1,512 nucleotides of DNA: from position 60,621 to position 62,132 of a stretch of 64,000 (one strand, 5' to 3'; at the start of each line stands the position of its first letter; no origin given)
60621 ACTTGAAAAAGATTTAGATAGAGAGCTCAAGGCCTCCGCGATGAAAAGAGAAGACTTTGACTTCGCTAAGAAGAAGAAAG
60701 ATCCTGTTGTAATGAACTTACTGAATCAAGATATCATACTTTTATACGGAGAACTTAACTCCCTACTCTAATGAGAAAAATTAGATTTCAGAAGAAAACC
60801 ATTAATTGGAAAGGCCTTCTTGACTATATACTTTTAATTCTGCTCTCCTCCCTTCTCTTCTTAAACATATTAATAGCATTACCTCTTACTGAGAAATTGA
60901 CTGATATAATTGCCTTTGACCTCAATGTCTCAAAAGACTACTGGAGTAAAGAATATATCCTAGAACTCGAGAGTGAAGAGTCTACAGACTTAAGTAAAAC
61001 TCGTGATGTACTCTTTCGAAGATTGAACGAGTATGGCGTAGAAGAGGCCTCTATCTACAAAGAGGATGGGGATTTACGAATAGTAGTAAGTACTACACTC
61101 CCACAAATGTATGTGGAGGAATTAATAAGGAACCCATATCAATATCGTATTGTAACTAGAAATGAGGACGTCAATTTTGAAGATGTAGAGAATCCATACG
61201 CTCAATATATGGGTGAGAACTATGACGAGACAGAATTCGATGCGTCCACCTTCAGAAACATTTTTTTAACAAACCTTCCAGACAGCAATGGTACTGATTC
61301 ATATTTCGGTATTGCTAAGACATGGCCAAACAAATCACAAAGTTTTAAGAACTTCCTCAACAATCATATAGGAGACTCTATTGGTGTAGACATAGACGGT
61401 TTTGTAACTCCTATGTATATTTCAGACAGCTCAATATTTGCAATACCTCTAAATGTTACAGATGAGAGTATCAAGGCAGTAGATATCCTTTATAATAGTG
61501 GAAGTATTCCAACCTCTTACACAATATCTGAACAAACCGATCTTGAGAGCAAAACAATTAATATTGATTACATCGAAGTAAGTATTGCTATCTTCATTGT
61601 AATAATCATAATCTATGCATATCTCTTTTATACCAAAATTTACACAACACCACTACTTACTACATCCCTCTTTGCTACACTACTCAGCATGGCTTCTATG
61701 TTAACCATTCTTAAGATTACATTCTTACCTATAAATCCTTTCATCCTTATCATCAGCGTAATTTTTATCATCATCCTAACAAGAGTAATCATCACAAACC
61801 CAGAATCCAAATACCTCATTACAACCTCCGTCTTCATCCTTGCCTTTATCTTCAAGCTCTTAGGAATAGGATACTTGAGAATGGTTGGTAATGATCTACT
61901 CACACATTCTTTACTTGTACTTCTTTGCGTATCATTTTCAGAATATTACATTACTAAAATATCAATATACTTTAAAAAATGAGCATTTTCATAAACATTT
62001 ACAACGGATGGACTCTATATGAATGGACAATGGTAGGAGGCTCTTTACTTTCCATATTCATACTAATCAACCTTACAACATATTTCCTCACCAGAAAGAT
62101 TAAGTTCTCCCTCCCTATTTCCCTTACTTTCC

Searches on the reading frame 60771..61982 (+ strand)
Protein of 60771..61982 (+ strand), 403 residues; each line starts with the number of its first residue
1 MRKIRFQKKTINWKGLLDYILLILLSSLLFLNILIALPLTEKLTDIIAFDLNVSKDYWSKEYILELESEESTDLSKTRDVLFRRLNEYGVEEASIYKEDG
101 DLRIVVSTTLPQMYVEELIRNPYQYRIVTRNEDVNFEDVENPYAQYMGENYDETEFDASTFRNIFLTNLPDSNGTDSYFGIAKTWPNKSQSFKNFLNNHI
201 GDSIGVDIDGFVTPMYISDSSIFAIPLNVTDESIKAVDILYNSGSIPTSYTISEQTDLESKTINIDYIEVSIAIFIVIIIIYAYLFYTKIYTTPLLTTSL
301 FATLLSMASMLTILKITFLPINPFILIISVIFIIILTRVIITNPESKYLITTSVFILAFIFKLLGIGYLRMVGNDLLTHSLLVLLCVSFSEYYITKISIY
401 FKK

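Call 12: search_protein_families(library=pfam, proteins=[window:60771-61982:+])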
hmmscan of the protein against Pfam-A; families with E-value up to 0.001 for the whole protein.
window:60771-61982:+ (403 aa): 0 families

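Call 77: search_protein_families(library=pfam, proteins=[window:60771-61982:+], max_evalue=0.01)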
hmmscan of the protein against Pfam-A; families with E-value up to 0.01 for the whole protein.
window:60771-61982:+ (403 aa): 1 family
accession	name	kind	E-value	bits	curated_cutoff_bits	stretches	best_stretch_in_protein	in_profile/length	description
PF21760.3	SecD_1st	-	0.0013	18.6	27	1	75-106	2-32/60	Protein translocase subunit SecDF, P1 domain, N-terminal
